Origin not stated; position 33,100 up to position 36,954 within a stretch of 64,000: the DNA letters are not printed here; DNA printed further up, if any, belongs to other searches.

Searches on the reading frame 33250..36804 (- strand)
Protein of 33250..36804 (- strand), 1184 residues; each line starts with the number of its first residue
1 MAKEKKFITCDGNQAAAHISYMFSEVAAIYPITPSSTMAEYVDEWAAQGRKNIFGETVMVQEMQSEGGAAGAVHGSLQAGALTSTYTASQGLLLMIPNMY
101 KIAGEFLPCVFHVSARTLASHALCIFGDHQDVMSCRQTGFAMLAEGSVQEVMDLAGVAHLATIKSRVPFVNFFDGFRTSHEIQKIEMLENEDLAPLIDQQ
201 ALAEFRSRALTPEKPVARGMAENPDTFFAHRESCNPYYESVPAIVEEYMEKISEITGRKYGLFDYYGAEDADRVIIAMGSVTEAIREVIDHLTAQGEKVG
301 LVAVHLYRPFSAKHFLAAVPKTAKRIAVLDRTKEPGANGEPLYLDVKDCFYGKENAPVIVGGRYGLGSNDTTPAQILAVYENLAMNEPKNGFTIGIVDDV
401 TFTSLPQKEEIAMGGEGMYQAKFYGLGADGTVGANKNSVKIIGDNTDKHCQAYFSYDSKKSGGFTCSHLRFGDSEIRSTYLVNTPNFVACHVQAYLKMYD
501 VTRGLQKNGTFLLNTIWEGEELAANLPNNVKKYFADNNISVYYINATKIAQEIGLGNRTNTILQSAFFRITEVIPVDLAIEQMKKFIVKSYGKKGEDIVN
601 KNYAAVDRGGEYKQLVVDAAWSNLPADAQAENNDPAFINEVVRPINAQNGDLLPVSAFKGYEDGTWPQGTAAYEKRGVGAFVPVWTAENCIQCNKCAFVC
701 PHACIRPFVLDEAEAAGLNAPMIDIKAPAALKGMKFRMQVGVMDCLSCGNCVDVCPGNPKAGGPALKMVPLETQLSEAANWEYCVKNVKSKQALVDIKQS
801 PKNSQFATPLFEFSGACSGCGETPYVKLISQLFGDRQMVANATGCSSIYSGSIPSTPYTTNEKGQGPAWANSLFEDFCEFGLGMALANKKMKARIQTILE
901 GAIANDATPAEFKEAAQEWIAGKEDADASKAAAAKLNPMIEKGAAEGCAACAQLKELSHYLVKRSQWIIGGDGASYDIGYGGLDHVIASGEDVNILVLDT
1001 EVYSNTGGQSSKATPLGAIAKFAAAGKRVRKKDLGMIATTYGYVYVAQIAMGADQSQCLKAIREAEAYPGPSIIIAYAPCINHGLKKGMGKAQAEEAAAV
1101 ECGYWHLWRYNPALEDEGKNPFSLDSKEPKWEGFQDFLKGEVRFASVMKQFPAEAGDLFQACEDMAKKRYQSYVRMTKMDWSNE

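Call 9: search_protein_families(library=pfam, proteins=[window:33250-36804:-])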
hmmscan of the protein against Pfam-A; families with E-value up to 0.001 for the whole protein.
window:33250-36804:- (1184 aa): 14 families
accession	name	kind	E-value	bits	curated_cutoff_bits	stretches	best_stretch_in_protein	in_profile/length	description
PF01855.24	POR_N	-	1.2e-80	271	27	1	24-249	7-230/231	Pyruvate flavodoxin/ferredoxin oxidoreductase, thiamine diP-bdg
PF01558.24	POR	-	8.2e-29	101.4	27.4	1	427-609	1-171/173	Pyruvate ferredoxin/flavodoxin oxidoreductase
PF10371.14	EKR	-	2.1e-21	75.9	27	1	630-678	8-54/55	Domain of unknown function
PF17147.9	PFOR_II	-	4.4e-17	62.8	27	1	271-376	1-102/102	Pyruvate:ferredoxin oxidoreductase core domain II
PF02775.26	TPP_enzyme_C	-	6.8e-09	36.1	21.9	1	963-1075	46-150/151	Thiamine pyrophosphate enzyme, C-terminal TPP binding domain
PF12838.12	Fer4_7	-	8.7e-08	33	27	1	689-756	1-49/52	4Fe-4S dicluster domain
PF13484.11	Fer4_16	-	9.6e-07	29.9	30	1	689-758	1-66/66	4Fe-4S double cluster binding domain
PF13183.11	Fer4_8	-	1.3e-06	29.3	27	1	687-756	2-65/68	4Fe-4S dicluster domain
PF13237.11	Fer4_10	-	2e-06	28.1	25.5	1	687-756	6-53/53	4Fe-4S dicluster domain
PF12837.12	Fer4_6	-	1.4e-05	25.2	25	1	682-705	1-24/24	4Fe-4S binding domain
PF02780.25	Transketolase_C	-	3.4e-05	24.2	25.9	1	270-357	9-96/124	Transketolase, C-terminal domain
PF14697.11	Fer4_21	-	9.5e-05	22.9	35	0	688-706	6-24/59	4Fe-4S dicluster domain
PF13187.11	Fer4_9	-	0.00026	21.4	27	1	689-757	1-49/52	4Fe-4S dicluster domain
PF13534.11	Fer4_17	-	0.00048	21.1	22.2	0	686-702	42-58/61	4Fe-4S dicluster domain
